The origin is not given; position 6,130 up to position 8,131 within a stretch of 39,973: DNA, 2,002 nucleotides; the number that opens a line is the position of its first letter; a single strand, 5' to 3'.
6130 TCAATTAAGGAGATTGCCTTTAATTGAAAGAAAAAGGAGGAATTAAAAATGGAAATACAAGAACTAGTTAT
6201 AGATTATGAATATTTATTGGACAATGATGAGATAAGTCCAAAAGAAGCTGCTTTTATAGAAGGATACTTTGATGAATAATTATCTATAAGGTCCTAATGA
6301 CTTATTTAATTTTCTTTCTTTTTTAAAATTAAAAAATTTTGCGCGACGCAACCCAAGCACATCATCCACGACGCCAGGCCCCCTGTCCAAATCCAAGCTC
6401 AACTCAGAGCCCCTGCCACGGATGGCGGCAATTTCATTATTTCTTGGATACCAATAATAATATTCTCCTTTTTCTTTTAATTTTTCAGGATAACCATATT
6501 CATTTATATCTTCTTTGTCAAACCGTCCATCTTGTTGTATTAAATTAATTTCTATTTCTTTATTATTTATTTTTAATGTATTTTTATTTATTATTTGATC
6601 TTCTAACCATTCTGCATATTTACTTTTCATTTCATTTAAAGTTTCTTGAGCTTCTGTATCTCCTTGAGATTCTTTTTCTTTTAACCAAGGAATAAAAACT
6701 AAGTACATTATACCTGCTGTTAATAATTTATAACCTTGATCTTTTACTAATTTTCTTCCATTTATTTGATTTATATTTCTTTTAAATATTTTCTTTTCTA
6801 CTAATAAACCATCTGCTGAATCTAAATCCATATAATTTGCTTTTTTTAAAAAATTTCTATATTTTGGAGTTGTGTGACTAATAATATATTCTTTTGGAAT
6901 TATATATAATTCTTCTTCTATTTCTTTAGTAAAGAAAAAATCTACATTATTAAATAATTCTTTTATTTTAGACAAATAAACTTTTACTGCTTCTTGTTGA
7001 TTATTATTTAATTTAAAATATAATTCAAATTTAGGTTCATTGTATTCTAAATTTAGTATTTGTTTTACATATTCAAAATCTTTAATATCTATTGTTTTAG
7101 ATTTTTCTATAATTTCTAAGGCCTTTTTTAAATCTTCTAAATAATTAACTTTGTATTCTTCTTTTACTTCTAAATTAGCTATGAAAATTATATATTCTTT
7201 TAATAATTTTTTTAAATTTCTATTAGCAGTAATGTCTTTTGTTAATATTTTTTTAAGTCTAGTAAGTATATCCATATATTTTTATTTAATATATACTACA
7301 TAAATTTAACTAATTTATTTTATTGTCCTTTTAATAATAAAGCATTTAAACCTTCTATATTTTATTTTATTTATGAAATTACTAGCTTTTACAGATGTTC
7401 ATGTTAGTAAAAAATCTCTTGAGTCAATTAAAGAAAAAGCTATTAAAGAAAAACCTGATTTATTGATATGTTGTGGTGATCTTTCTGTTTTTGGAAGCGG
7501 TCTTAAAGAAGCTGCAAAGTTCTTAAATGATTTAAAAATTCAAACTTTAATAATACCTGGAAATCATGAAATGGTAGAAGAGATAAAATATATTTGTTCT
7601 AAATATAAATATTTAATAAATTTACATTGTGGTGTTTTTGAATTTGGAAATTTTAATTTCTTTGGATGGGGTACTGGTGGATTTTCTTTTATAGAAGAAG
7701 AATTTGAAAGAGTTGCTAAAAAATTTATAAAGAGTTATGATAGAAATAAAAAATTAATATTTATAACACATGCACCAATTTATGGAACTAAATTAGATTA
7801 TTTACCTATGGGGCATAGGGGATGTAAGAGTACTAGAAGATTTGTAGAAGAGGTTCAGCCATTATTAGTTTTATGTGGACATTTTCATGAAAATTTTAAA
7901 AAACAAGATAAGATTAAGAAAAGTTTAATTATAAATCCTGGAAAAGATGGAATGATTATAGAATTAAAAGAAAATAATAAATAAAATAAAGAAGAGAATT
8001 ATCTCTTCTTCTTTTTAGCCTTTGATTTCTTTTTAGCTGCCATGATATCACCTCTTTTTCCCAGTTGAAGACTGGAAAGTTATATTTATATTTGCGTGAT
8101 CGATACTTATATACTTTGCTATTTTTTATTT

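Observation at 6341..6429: Abrupt GC-rich, adenine-poor NNC-codon island at the C-terminus of a lectin-fold protein: candidate DGR variable region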

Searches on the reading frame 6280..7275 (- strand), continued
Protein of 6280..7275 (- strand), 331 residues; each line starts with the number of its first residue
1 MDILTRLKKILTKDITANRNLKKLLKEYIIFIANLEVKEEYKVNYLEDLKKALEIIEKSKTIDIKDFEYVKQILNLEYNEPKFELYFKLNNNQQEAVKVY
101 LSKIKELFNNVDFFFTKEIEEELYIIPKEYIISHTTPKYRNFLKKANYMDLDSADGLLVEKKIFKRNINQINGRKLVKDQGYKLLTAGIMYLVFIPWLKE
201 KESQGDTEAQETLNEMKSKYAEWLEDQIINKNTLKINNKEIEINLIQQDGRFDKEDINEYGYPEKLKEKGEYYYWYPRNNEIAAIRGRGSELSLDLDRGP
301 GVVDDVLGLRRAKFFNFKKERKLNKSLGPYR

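Call 57: predict_structure(alignment_id=A1)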
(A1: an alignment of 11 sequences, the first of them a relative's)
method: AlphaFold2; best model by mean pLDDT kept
length: 331 residues; sequences in the alignment: 11
mean_pLDDT: 75.5   pTM: 0.60
mean pLDDT of the five models: 75.5, 73.5, 72.2, 64.7, 62.1
residues with pLDDT >= 90: 84; 70-90: 153; 50-70: 41; < 50: 53
segments of 3 or more residues with pLDDT < 50: 1-13, 112-118, 287-305, 318-331
pLDDT, mean of each block of 10 residues (from residue 1): 36 61 90 90 89 79 66 76 83 89 80 48 84 95 94 87 67 73 88 92 90 77 82 91 89 90 90 75 56 37 56 64 33 30
secondary structure, 60 per line:
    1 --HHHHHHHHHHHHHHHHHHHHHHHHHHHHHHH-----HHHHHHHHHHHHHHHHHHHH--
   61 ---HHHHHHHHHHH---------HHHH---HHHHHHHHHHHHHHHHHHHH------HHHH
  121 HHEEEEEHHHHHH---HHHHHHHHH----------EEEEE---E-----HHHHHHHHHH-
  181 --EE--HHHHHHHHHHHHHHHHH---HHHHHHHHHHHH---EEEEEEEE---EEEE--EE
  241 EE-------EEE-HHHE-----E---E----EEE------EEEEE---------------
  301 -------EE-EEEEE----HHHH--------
elements in order: H3-33 H39-58 H64-74 H84-87 H91-110 H117-122 E123-127 H128-133 H137-145 E156-160 H170-179 H187-203 H207-218 E222-229 E233-236 E239-242 E250-252 E272-274 E281-285 E311-315 H320-323

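Call 62: fold_search(model_id=the predicted structure, library=pdb)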
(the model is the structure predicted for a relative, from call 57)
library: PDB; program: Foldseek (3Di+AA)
matches with E <= 10: 287; with E <= 0.001: 0
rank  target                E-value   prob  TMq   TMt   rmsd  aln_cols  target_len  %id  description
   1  2oez_A                2.3e-01  0.16  0.13  0.17  20.3       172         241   10  Protein of Unknown Function (DUF1342) from Vibrio parahaemolyticus (released 2007-01-30)
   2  2rld_C                2.5e-01  0.97  0.24  0.60   4.5       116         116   13  CRYSTAL STRUCTURE OF A PROTEIN WITH UNKNOWN FUNCTION FROM S23 RIBOSOMAL PROTEIN FAMILY (BT_0352) FROM BACTEROIDES THET (released 2007-10-30)
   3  2rld_A                3.7e-01  0.96  0.24  0.61   3.6       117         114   14  CRYSTAL STRUCTURE OF A PROTEIN WITH UNKNOWN FUNCTION FROM S23 RIBOSOMAL PROTEIN FAMILY (BT_0352) FROM BACTEROIDES THET (released 2007-10-30)
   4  8ub7_B                3.9e-01  0.95  0.23  0.57   4.2       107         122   10  Diversity-generating retroelement (DGR) ribonucleoprotein reverse transcriptase - Active state (N-occupied) (released 2024-10-23)
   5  2rld_B                4.6e-01  0.94  0.23  0.61   3.6       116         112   14  CRYSTAL STRUCTURE OF A PROTEIN WITH UNKNOWN FUNCTION FROM S23 RIBOSOMAL PROTEIN FAMILY (BT_0352) FROM BACTEROIDES THET (released 2007-10-30)
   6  5dko                  4.6e-01  0.06  0.11  0.13  19.9       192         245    9  The structure of Escherichia coli ZapD (released 2016-04-13)
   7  8ubb_D                6.1e-01  0.63  0.21  0.52   5.2       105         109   11  Diversity-generating retroelement (DGR) ribonucleoprotein reverse transcriptase - Active State (N-empty) 1b (released 2024-10-23)
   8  6ek9                  6.5e-01  0.35  0.19  0.39   5.8       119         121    2  Cytosolic copper storage protein Csp from Streptomyces lividans: Cu loaded form (released 2018-08-08)
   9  3kaw_B                6.9e-01  0.23  0.16  0.36   6.8       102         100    9  Crystal Structure of PA2107 PROTEIN from Pseudomonas aeruginosa, Northeast Structural Genomics Consortium Target PaR19 (released 2009-10-27)
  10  9cc9_G                7.3e-01  0.38  0.14  0.06  15.6       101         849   14  Dodecameric state of the NRC4 resistosome (released 2024-09-11)
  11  5gnp                  7.7e-01  0.10  0.14  0.18  19.3       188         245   12  Crystal structure of a Z-ring associated protein from Salmonella typhimurium (released 2017-07-26)
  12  5koa_A                7.7e-01  0.05  0.11  0.14  19.6       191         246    8  Structure of Escherichia coli ZapD bound to the C-terminal tail of FtsZ (released 2017-01-25)
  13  2qzg_D                8.2e-01  0.41  0.16  0.46   5.8        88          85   14  Crystal structure of unknown function protein MMP1188 (released 2007-09-04)
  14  5nqn                  8.2e-01  0.41  0.19  0.40   5.5       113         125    6  CU(I)-CSP3 (COPPER STORAGE PROTEIN 3) FROM METHYLOSINUS (released 2017-05-31)
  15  3kaw_A                8.2e-01  0.20  0.16  0.36   6.9       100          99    9  Crystal Structure of PA2107 PROTEIN from Pseudomonas aeruginosa, Northeast Structural Genomics Consortium Target PaR19 (released 2009-10-27)
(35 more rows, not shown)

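Call 88: find_homologous_proteins(query=A5, max_evalue=10)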
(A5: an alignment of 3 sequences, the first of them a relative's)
Query A5 (3 sequences) (68 aa, profile of the alignment): 1 proteins with E <= 10 among 136 candidates.
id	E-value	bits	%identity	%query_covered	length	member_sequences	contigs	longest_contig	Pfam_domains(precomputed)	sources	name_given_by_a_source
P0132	8.4e-30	120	63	57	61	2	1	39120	-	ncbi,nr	ncbi:MAG TPA: hypothetical protein VJG30_00470 [Candidatus Nanoarchaeia archaeon]|nr:hypothetical pr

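Call 89: find_encoding_contigs(protein=P0014, flank=3000, max_places=2)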
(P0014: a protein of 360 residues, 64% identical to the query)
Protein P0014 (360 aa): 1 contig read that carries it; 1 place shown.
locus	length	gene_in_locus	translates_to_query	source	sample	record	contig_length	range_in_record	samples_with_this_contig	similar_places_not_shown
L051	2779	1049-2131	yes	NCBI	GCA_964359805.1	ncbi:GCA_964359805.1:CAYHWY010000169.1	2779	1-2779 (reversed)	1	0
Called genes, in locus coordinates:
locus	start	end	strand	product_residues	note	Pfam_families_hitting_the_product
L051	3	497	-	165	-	?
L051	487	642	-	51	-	-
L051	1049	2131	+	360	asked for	PF00078:RVT_1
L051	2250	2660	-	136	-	PF02308:MgtC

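Call 90: find_encoding_contigs(protein=P0017, flank=4000, max_places=2)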
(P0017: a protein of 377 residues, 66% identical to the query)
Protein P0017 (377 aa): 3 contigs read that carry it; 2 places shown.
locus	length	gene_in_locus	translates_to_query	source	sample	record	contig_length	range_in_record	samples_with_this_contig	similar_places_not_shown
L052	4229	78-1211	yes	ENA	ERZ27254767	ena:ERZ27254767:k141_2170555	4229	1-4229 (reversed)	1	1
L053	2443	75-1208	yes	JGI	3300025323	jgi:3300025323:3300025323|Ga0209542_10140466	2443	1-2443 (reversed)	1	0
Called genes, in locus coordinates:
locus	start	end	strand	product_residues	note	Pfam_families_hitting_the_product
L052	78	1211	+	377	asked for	PF00078:RVT_1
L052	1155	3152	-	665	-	PF01261:AP_endonuc_2 (weak)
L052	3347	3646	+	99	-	-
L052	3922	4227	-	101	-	?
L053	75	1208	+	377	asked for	PF00078:RVT_1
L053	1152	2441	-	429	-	PF01261:AP_endonuc_2 (weak)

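Call 91: find_encoding_contigs(protein=P0018, flank=5000, max_places=2)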
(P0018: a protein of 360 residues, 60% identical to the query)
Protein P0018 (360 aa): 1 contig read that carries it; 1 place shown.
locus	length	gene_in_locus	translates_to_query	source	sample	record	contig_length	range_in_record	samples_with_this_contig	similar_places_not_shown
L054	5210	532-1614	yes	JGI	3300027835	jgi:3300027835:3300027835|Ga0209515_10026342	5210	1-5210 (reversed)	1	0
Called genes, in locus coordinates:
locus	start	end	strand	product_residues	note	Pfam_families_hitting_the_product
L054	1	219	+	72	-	?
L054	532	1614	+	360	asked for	PF00078:RVT_1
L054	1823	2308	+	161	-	-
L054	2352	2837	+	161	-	PF04073:tRNA_edit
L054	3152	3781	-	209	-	PF01909:NTP_transf_2 (weak), PF18765:Polbeta (weak)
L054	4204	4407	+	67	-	-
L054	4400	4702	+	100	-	-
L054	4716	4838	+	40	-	-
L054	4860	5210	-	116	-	?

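Call 92: find_encoding_contigs(protein=P0013, flank=3000, max_places=2)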
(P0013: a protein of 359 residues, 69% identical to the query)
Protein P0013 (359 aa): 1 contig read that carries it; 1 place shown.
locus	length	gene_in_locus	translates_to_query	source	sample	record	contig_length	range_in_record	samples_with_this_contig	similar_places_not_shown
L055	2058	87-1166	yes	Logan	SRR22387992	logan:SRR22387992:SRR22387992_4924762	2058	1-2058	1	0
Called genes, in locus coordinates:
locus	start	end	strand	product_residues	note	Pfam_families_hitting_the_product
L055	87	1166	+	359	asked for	PF00078:RVT_1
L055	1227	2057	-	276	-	?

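Call 107: find_encoding_contigs(protein=P0003, flank=2000, max_places=2)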
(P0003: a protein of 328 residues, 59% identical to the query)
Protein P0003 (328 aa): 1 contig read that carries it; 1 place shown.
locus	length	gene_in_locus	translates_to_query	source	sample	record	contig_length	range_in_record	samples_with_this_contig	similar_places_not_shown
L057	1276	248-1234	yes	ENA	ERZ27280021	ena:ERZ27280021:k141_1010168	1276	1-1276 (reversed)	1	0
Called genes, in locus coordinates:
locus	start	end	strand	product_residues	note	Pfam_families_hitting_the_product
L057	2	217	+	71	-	?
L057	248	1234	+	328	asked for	-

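Call 110: search_protein_families(library=pfam, proteins=[L002:4885-5574:+, L054:1823-2305:+], max_evalue=0.001)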
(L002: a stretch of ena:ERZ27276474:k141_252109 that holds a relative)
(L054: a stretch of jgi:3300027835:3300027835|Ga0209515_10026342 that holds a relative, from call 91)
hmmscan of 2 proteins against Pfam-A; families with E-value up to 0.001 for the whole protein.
L002:4885-5574:+ (230 aa): 0 families

L054:1823-2305:+ (161 aa): 0 families

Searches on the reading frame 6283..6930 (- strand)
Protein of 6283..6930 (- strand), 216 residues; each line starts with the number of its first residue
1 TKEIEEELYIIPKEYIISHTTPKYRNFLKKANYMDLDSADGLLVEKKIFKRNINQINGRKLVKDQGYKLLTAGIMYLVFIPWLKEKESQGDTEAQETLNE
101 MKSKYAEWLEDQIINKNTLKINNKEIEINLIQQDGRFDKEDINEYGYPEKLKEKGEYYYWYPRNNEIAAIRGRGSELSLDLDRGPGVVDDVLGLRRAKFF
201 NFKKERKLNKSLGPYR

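Call 69: search_solved_structures(query=A3, max_evalue=10, show_alignments=2)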
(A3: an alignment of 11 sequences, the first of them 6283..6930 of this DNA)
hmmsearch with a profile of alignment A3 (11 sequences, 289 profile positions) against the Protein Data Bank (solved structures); distinct sequences matched with E-value up to 10: 0.

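Call 70: predict_structure(alignment_id=A3)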
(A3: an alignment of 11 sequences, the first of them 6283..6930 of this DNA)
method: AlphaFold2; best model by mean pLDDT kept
length: 216 residues; sequences in the alignment: 11
mean_pLDDT: 77.5   pTM: 0.79
mean pLDDT of the five models: 77.5, 74.9, 74.7, 67.3, 49.6
residues with pLDDT >= 90: 65; 70-90: 87; 50-70: 42; < 50: 22
segments of 3 or more residues with pLDDT < 50: 172-188, 212-216
pLDDT, mean of each block of 10 residues (from residue 1): 76 95 96 92 84 71 83 89 93 87 66 79 89 86 91 83 62 40 45 76 65 44
secondary structure, 60 per line:
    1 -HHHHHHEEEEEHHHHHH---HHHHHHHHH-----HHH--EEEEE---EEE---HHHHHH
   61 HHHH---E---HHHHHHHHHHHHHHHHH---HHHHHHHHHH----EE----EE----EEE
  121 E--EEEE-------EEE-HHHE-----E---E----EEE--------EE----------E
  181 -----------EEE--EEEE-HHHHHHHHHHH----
elements in order: H2-7 E8-12 H13-18 H22-30 E41-45 E49-51 H55-64 H72-88 H92-101 E118-121 E124-127 E135-137 E157-159 E192-194 E197-200 H202-212

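Call 73: fold_search(model_id=the predicted structure, library=pdb)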
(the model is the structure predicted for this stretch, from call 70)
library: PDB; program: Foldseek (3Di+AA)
matches with E <= 10: 37; with E <= 0.001: 0
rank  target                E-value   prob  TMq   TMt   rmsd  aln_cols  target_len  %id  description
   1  8ivd_A                4.4e-01  0.12  0.27  0.22  11.0       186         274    9  COMPLEX STRUCTURE OF CD93-IGFBP7 (released 2024-01-17)
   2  9ks7_G                6.8e-01  0.15  0.27  0.39   9.7       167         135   12  Crystal structure of T. rubripes Mincle with glycerol (released 2025-04-02)
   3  8a59                  7.7e-01  0.08  0.24  0.24  11.2       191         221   11  C-type lectin-like domain (CTLD) and Sushi-like domain of human CD93 (released 2022-11-02)
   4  8ivd_B                8.8e-01  0.08  0.25  0.21   9.9       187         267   10  COMPLEX STRUCTURE OF CD93-IGFBP7 (released 2024-01-17)
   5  3wsr_A                1.1e+00  0.15  0.28  0.44   9.1       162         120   10  Crystal structure of CLEC-2 in complex with O-glycosylated podoplanin (released 2014-10-22)
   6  6ioe_B                1.5e+00  0.10  0.27  0.15   6.9       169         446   12  Crystal structure of the CysR-CTLD2 fragment of human MR at basic pH (pH 8.5) (released 2019-09-18)
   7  1byf_A                1.5e+00  0.08  0.25  0.37  10.0       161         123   11  STRUCTURE OF TC14; A C-TYPE LECTIN FROM THE TUNICATE POLYANDROCARPA MISAKIENSIS (released 1999-07-23)
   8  1tn3                  2.1e+00  0.14  0.34  0.49   5.7       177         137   11  THE C-TYPE LECTIN CARBOHYDRATE RECOGNITION DOMAIN OF HUMAN TETRANECTIN (released 1998-05-06)
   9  2m94_MODEL_1_A        2.1e+00  0.10  0.29  0.40   7.0       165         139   12  NMR structure of the lymphocyte receptor NKR-P1A (released 2014-06-11)
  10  9ks7_A                2.8e+00  0.08  0.27  0.39   9.8       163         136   12  Crystal structure of T. rubripes Mincle with glycerol (released 2025-04-02)
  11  6e7d_Q                3.2e+00  0.08  0.28  0.44   7.1       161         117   18  Structure of the inhibitory NKR-P1B receptor bound to the host-encoded ligand, Clr-b (released 2018-10-24)
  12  4ywo                  3.2e+00  0.02  0.11  0.06  18.5        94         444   15  Mercuric reductase from Metallosphaera sedula (released 2015-09-16)
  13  6e7d_S                4.1e+00  0.08  0.28  0.43   7.1       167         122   17  Structure of the inhibitory NKR-P1B receptor bound to the host-encoded ligand, Clr-b (released 2018-10-24)
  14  5x1y_B                4.7e+00  0.03  0.11  0.06  11.1        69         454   12  Structure of mercuric reductase from Lysinibacillus sphaericus (released 2017-10-04)
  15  6du7_H                4.7e+00  0.02  0.10  0.06  19.1        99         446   14  Glutathione reductase from Streptococcus pneumoniae (released 2019-01-16)
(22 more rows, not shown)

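Call 102: fold_search(model_id=the predicted structure, library=viral)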
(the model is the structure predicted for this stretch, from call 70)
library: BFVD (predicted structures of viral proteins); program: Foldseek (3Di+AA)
matches with E <= 10: 27; with E <= 0.001: 0
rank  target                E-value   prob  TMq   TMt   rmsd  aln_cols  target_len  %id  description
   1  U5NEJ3                5.3e-01  0.20  0.28  0.31   9.3       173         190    9  ORF26 [turkey adenovirus 5]
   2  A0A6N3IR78            7.7e-01  0.10  0.21  0.24   9.9       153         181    6  ORF3 [Bearded dragon adenovirus 1]
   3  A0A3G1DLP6            1.9e+00  0.06  0.12  0.10   5.8        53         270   19  Outer capsid spike protein (Fragment) [Rotavirus B]
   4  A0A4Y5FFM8            2.2e+00  0.11  0.14  0.30   4.3        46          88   24  Uncharacterized protein [Lactobacillus phage 3-521]
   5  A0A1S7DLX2            3.6e+00  0.08  0.27  0.35   6.4       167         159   11  MC143 [Molluscum contagiosum virus subtype 2]
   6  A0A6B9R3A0            3.9e+00  0.04  0.21  0.25  10.8       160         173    8  (no name in the UniProt tables at hand)
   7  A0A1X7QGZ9            4.4e+00  0.01  0.10  0.15  15.5        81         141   18  (no name in the UniProt tables at hand)
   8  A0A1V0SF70            4.6e+00  0.01  0.11  0.04  22.7       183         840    9  Transposase [Hokovirus HKV1]
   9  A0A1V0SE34            5.6e+00  0.01  0.08  0.04  12.8        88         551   18  Glycosyltransferase [Indivirus ILV1]
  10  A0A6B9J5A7            5.9e+00  0.01  0.10  0.13  11.6        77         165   16  Uncharacterized protein [Vibrio phage vB_VchM_Kuja]
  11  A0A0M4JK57            5.9e+00  0.01  0.07  0.04  15.4        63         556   13  (no name in the UniProt tables at hand)
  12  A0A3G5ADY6            6.3e+00  0.04  0.11  0.08   4.9        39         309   13  Putative divergent NUDIX hydrolase [Satyrvirus sp.]
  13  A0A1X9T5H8            6.3e+00  0.04  0.26  0.18   9.4       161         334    7  C-type lectin protein [Ranid herpesvirus 3]
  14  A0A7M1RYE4            6.3e+00  0.03  0.20  0.08   6.9        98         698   15  Uncharacterized protein [uncultured phage cr85_1]
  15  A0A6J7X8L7            6.3e+00  0.02  0.12  0.17   6.2        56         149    9  Uncharacterized protein [uncultured Caudovirales phage]
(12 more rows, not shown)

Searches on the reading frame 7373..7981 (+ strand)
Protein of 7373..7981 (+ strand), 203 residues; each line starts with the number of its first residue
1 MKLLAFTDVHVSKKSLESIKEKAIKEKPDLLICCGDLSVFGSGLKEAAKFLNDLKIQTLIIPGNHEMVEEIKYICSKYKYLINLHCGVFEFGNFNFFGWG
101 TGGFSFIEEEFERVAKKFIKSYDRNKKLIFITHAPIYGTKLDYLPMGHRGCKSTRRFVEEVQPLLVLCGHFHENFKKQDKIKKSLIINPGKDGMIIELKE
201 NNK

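Call 110: search_protein_families(library=pfam, proteins=[window:7373-7981:+], max_evalue=0.001)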
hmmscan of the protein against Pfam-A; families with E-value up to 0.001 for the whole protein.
window:7373-7981:+ (203 aa): 3 families
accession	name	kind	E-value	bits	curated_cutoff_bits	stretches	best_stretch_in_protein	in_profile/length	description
PF00149.33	Metallophos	-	1.1e-17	65.6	21.5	1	1-173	1-190/191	Calcineurin-like phosphoesterase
PF12850.12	Metallophos_2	-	1.1e-11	45.4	27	1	1-191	1-134/154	Calcineurin-like phosphoesterase superfamily domain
PF14582.11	Metallophos_3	-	3.2e-11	43.5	28.2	1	46-191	80-238/259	Metallophosphoesterase, calcineurin superfamily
